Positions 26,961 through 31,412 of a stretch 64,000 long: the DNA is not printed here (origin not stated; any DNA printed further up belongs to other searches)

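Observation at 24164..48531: Three head-to-tail paralogous type IV pilus tip/priming cassettes in one 24-kb array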

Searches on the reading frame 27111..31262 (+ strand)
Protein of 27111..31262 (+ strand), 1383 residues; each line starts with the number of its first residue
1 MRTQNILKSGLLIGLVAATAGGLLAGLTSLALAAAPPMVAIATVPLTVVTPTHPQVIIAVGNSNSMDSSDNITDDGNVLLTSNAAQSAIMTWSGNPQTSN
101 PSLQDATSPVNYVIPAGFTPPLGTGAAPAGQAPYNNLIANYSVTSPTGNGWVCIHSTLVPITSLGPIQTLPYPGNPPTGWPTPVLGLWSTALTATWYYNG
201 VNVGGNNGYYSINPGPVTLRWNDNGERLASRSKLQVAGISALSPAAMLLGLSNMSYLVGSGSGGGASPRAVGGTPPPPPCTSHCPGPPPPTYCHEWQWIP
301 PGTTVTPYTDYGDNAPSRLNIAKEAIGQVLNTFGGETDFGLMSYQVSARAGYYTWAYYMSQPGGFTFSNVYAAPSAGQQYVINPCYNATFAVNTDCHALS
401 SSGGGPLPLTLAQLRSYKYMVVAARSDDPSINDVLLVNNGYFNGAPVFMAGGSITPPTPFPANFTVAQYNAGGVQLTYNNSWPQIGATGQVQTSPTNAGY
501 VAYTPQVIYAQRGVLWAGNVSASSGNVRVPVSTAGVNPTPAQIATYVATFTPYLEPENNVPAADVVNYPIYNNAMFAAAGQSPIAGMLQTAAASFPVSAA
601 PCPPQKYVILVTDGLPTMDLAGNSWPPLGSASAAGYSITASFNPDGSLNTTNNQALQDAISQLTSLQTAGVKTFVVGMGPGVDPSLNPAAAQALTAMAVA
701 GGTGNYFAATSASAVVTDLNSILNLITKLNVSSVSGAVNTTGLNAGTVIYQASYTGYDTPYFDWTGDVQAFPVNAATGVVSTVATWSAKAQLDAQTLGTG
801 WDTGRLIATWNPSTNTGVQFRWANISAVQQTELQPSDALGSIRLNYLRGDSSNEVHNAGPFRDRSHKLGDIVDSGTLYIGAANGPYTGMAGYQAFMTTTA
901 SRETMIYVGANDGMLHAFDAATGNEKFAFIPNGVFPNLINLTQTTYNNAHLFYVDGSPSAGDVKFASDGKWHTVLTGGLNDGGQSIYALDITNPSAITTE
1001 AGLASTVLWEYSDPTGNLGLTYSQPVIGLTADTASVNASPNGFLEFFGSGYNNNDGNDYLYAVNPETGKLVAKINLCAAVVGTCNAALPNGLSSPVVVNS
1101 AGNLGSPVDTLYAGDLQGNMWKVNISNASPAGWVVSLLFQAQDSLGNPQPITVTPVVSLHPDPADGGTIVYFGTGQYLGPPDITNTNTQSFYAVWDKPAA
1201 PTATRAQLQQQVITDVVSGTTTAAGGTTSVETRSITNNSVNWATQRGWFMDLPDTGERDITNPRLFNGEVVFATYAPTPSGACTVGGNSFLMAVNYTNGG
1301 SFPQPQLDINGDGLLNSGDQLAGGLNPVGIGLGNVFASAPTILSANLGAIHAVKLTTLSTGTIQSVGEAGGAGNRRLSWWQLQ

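Call 6: search_protein_families(library=pfam, proteins=[window:27111-31262:+], max_evalue=0.01)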
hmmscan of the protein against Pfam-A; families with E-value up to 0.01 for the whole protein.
window:27111-31262:+ (1383 aa): 1 family
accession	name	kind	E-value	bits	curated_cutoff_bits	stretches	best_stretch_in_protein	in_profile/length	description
PF05567.17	T4P_PilY1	-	4.5e-45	154.7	28.1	1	868-1214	1-399/411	PilY1 beta-propeller domain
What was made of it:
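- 27111..31262 (+): c1 pilY1, long form (1383 aa). It has a vWA-like N-terminal half with an insert of about 180 aa, and a C-terminal beta-propeller. Pfam T4P_PilY1 at 4e-45 (call 6).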

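Call 17: find_related_loci(query=A1, collection=genome_contigs, flank=10000)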
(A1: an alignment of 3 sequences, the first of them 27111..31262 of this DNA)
Query A1 (1383 aa) in genome_contigs; peptide patterns used: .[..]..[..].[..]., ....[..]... (x = any residue, [..] = any of these).
286 stretches matched a pattern; 71 encode a relative of the query (tblastn E <= 1e-3); 71 distinct loci.
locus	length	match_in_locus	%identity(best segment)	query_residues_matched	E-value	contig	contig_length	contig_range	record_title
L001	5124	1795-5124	57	2-1052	0e+0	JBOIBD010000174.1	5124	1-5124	MAG: Gammaproteobacteria bacterium isolate SE1507_maxbin2.bin.32 NODE_13913_length_5124_cov_1.695017, whole genome shotg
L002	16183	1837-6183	58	1-1383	0e+0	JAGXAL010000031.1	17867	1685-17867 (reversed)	MAG: Natronospirales bacterium isolate REEB76 contig-150_3886, whole genome shotgun sequence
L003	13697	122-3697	52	10-1382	0e+0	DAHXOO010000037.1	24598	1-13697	MAG TPA_asm: Proteobacteria bacterium isolate clean1811 NODE_37_length_24598_cov_3.759594, whole genome shotgun sequence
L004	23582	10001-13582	51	15-1382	0e+0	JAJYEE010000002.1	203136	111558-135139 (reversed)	MAG: Proteobacteria bacterium isolate DBS1-1.bin143 NODE_48_length_203136_cov_22.074504, whole genome shotgun sequence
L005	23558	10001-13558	47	34-1383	0e+0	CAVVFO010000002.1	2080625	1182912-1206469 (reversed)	MAG: uncultured Gammaproteobacteria bacterium isolate MFD01721.bin.1.120 genome assembly, contig: contig_13302, whole ge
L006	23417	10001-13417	47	28-1383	0e+0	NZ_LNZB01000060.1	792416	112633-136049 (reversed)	Legionella waltersii strain ATCC 51914 Lwal_ctg060, whole genome shotgun sequence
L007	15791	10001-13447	48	27-1383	0e+0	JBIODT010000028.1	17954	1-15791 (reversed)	MAG: Legionellales bacterium isolate GcC11-25 k141_2068944_length_17954_cov_42.0000, whole genome shotgun sequence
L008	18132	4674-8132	49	23-1383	0e+0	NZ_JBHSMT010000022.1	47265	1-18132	Paraherbaspirillum soli strain KACC 12633 velvet_auto_105_22, whole genome shotgun sequence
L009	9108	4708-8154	48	6-1383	0e+0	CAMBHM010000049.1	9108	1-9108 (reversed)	MAG: Legionella sp. 2055-AUS-E isolate TH-11nov19-186 genome assembly, contig: TH-11nov19-C19138, whole genome shotgun s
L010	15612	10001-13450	48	15-1383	0e+0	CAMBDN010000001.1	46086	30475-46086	MAG: Legionella sp. 2055-AUS-E isolate MsH-30apr19-6 genome assembly, contig: MsH-30apr19-C1008, whole genome shotgun se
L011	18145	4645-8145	47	1-1383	0e+0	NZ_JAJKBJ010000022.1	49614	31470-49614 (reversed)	Legionella maioricensis strain HCPI-6 Legionella_HCPI-6_22, whole genome shotgun sequence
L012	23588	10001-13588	46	1-1383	0e+0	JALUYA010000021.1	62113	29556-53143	MAG: Gammaproteobacteria bacterium isolate 131-447_metabat2_scaf2bin.050 131-447_scaffold_257_c1, whole genome shotgun s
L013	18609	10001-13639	46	1-1383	0e+0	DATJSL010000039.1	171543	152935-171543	MAG TPA_asm: Steroidobacteraceae bacterium isolate SMAG_U14992 k141_1794742, whole genome shotgun sequence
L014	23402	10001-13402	44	45-1383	0e+0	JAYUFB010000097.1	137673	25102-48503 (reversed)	MAG: Gammaproteobacteria bacterium isolate GFS_7630 GFS_7630_96, whole genome shotgun sequence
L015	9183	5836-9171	47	32-1342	0e+0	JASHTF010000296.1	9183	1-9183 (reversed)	MAG: Gammaproteobacteria bacterium isolate JOPF146 JOPF_AWAY_contig_1070809, whole genome shotgun sequence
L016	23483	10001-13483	47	12-1383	0e+0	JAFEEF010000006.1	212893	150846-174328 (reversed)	MAG: Proteobacteria bacterium isolate SZAS AMP-55 PROT-AMP-11__6__length-212893, whole genome shotgun sequence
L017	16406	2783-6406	45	2-1383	0e+0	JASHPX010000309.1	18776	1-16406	MAG: Gammaproteobacteria bacterium isolate JOPF060 JOPF_NEAR_contig_1231316, whole genome shotgun sequence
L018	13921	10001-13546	44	5-1383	0e+0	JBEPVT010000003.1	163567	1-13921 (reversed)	MAG: Gammaproteobacteria bacterium isolate 22E.semibin_refined.153_sub NODE_59_length_163567_cov_9.020549, whole genome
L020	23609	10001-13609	44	1-1383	0e+0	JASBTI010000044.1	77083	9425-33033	MAG: Rhodanobacter sp. isolate BWSM_3 k141_708835, whole genome shotgun sequence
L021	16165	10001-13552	45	27-1383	0e+0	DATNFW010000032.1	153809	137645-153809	MAG TPA_asm: Steroidobacteraceae bacterium isolate SMAG_U11305 k141_1639970, whole genome shotgun sequence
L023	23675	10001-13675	43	15-1383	0e+0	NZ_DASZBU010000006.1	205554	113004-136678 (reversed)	MAG: Frateuria sp. isolate SMAG_U6423 k141_86760, whole genome shotgun sequence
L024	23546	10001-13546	42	23-1383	0e+0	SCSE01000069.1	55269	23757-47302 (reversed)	MAG: Rhodanobacter sp. isolate FW106-10_bin.24 FW106-10_bin.24-31060, whole genome shotgun sequence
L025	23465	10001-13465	46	15-1383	0e+0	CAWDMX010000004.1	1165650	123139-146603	MAG: uncultured Gammaproteobacteria bacterium isolate MFD03250.bin.1.66 genome assembly, contig: contig_3810, whole geno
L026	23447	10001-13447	43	34-1383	0e+0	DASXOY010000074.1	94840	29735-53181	MAG TPA_asm: Steroidobacteraceae bacterium isolate SMAG_U5394 k141_305920, whole genome shotgun sequence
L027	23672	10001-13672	44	15-1383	0e+0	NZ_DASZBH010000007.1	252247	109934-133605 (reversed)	MAG: Frateuria sp. isolate SMAG_U6410 k141_72637, whole genome shotgun sequence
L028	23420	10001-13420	46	27-1383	0e+0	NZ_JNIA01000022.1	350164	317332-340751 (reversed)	Legionella wadsworthii DSM 21896 = ATCC 33877 BU07DRAFT_scaffold00004.4_C, whole genome shotgun sequence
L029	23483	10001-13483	45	30-1383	0e+0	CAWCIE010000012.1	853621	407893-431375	MAG: uncultured Gammaproteobacteria bacterium isolate MFD04463.bin.1.256 genome assembly, contig: contig_46914, whole ge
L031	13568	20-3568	45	34-1383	0e+0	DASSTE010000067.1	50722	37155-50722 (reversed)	MAG TPA_asm: Gammaproteobacteria bacterium isolate SMAG_U533 k141_158126, whole genome shotgun sequence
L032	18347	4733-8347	42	33-1383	0e+0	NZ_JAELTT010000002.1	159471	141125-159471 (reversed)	Dyella sp. ASV21 NODE_2_length_159471_cov_13.262338, whole genome shotgun sequence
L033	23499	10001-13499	44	36-1383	0e+0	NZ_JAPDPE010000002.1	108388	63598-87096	Dyella silvatica strain RBB189 NODE_2_length_108388_cov_44.576477, whole genome shotgun sequence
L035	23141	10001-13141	31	312-1383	1e-111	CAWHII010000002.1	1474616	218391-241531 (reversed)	MAG: uncultured beta proteobacterium isolate MFD02134.bin.1.97 genome assembly, contig: contig_41309, whole genome shotg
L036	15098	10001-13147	30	312-1383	1e-109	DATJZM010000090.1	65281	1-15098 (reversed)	MAG TPA_asm: Casimicrobiaceae bacterium isolate SMAG_U15178 k141_3754927, whole genome shotgun sequence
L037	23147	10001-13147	31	312-1383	8e-107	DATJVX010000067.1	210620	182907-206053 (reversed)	MAG TPA_asm: Casimicrobiaceae bacterium isolate SMAG_U15084 k141_1017104, whole genome shotgun sequence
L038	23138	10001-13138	31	312-1383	1e-105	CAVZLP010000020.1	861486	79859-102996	MAG: uncultured beta proteobacterium isolate MFD06085.bin.2.144 genome assembly, contig: contig_9590, whole genome shotg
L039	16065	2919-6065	32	312-1383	1e-105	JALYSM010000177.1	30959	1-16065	MAG: Pseudomonadota bacterium isolate LIV bin4 SD1460-62_k127_278899, whole genome shotgun sequence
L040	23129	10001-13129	30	312-1383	3e-104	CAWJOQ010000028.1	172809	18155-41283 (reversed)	MAG: uncultured beta proteobacterium isolate MFD02832.bin.2.114 genome assembly, contig: contig_4295, whole genome shotg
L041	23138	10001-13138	31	312-1383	1e-103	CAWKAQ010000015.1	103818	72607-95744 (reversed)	MAG: uncultured beta proteobacterium isolate MFD03975.bin.2.214 genome assembly, contig: contig_63723, whole genome shot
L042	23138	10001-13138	31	312-1383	2e-102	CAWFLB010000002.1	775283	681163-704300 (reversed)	MAG: uncultured beta proteobacterium isolate MFD06298.bin.2.64 genome assembly, contig: contig_15968, whole genome shotg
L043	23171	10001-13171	30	312-1383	7e-106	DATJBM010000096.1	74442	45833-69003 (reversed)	MAG TPA_asm: Casimicrobiaceae bacterium isolate SMAG_U15354 k141_5188742, whole genome shotgun sequence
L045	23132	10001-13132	31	312-1383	5e-99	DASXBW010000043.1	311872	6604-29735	MAG TPA_asm: Casimicrobiaceae bacterium isolate SMAG_U5044 k141_2768021, whole genome shotgun sequence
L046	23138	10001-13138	31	312-1383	8e-104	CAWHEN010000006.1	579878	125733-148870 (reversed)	MAG: uncultured beta proteobacterium isolate MFD00822.bin.2.37 genome assembly, contig: contig_47254, whole genome shotg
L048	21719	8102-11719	38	312-1383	2e-77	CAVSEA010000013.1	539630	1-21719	MAG: uncultured beta proteobacterium isolate MFD02134.bin.2.183 genome assembly, contig: contig_20166, whole genome shot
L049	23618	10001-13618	37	312-1383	5e-74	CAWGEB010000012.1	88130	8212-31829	MAG: uncultured beta proteobacterium isolate MFD02134.bin.3.237 genome assembly, contig: contig_38652, whole genome shot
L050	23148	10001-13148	31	312-1383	4e-96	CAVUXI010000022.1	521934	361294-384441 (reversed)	MAG: uncultured beta proteobacterium isolate MFD06526.bin.2.60 genome assembly, contig: contig_5242, whole genome shotgu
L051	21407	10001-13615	37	312-1383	1e-75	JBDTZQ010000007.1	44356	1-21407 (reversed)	MAG: Betaproteobacteria bacterium isolate cluster4_bin.170 NODE_828_length_44356_cov_8.032663, whole genome shotgun sequ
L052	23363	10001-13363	35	418-1383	1e-70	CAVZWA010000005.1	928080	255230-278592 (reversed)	MAG: uncultured beta proteobacterium isolate MFD02134.bin.1.228 genome assembly, contig: contig_13909, whole genome shot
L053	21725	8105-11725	35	312-1383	9e-69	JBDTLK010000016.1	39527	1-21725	MAG: Casimicrobiaceae bacterium isolate cluster3_bin.1 NODE_2657_length_39527_cov_8.270977, whole genome shotgun sequenc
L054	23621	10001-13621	34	312-1383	8e-69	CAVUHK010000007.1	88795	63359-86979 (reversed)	MAG: uncultured beta proteobacterium isolate MFD02134.bin.1.143 genome assembly, contig: contig_25532, whole genome shot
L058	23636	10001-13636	35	312-1383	8e-79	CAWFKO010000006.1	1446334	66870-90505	MAG: uncultured beta proteobacterium isolate MFD06435.bin.2.147 genome assembly, contig: contig_25672, whole genome shot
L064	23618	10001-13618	34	312-1383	3e-66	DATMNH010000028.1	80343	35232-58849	MAG TPA_asm: Casimicrobiaceae bacterium isolate SMAG_U12845 k141_2164480, whole genome shotgun sequence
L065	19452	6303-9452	31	312-1383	4e-114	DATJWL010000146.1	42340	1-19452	MAG TPA_asm: Casimicrobiaceae bacterium isolate SMAG_U15098 k141_150716, whole genome shotgun sequence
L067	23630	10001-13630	38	312-1383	6e-68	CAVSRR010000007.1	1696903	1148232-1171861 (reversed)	MAG: uncultured beta proteobacterium isolate MFD05521.bin.2.84 genome assembly, contig: contig_61174, whole genome shotg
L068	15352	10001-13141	31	312-1383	6e-114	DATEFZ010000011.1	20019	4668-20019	MAG TPA_asm: Casimicrobiaceae bacterium isolate SMAG_U8772 k141_2263936, whole genome shotgun sequence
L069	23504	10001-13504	46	41-1383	0e+0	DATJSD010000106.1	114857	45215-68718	MAG TPA_asm: Steroidobacteraceae bacterium isolate SMAG_U14984 k141_178955, whole genome shotgun sequence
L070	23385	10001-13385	27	418-1383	1e-36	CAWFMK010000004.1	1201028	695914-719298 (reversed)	MAG: uncultured beta proteobacterium isolate MFD06526.bin.2.113 genome assembly, contig: contig_4334, whole genome shotg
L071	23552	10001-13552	44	4-1383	0e+0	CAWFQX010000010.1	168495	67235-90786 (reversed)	MAG: uncultured Gammaproteobacteria bacterium isolate MFD00964.bin.1.275 genome assembly, contig: contig_65021, whole ge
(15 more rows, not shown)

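Call 32: find_related_loci(query=window:27111-31262:+, collection=metagenome_contigs, flank=10000)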
Query window:27111-31262:+ (1383 aa) in metagenome_contigs; peptide patterns used: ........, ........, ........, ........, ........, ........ (x = any residue, [..] = any of these).
30 stretches matched a pattern; 7 encode a relative of the query (tblastn E <= 1e-3); 7 distinct loci.
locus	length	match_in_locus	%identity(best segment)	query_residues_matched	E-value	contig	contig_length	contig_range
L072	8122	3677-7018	48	36-1383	0e+0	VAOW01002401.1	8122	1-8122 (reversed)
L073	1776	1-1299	38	895-1330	1e-74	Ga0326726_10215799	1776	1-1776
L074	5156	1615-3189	28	698-1299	1e-40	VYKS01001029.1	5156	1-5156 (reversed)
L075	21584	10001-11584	29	698-1301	2e-40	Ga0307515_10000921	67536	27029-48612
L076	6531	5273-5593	34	1206-1299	1e-5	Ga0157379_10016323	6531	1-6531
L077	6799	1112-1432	34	1206-1299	1e-5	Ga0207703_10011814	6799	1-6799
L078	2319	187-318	43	1243-1284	2e-5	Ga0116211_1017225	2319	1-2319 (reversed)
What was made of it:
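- Tried and rejected: A metagenome scan with c1 PilY1 found no close relative; the best hit was 48% identical (call 32).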

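Call 33: find_homologous_proteins(query=window:27111-31262:+, max_evalue=1e-50)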
Query window:27111-31262:+ (1383 aa): 232 proteins with E <= 1e-50 among 8000 candidates; the best 120 are listed.
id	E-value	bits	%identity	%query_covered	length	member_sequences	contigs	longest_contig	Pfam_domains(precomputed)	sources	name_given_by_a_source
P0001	0.0e+0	3109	100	100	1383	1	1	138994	PF05567.18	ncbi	ncbi:MAG: PilC/PilY family type IV pilus protein [Gammaproteobacteria bacterium]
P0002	0.0e+0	1825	63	100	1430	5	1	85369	PF05567.18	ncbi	-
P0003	0.0e+0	1805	63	100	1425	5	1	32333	PF05567.18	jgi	-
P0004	0.0e+0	1791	62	100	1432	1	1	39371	PF05567.18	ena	-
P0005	0.0e+0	1778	62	100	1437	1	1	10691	PF05567.18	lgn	-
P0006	0.0e+0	1745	60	100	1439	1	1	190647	PF05567.18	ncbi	ncbi:MAG: PilC/PilY family type IV pilus protein [Gammaproteobacteria bacterium]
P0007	0.0e+0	1731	60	100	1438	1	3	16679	PF05567.18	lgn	-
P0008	0.0e+0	1727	60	100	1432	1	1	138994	PF05567.18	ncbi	ncbi:MAG: PilC/PilY family type IV pilus protein [Gammaproteobacteria bacterium]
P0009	0.0e+0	1709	59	100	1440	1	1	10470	PF05567.18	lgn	-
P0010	0.0e+0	1706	59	98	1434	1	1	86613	PF05567.18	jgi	jgi:type IV pilus assembly protein PilY1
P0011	0.0e+0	1704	58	100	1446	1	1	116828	PF05567.18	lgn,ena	-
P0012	0.0e+0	1695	59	98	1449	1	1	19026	PF05567.18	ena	-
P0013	0.0e+0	1691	59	98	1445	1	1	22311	PF05567.18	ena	-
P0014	0.0e+0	1672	59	100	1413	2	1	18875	PF05567.18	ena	-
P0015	0.0e+0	1668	58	100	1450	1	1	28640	PF05567.18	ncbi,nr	ncbi:MAG: pilus assembly protein PilY [Gammaproteobacteria bacterium]|nr:pilus assembly protein PilY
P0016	0.0e+0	1649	59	100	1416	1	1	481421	PF05567.18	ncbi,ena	-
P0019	0.0e+0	1604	59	100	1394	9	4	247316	PF05567.18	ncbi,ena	-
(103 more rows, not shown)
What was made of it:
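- Checked: NCBI's own call for c1 is the same 1383-aa protein (call 33).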
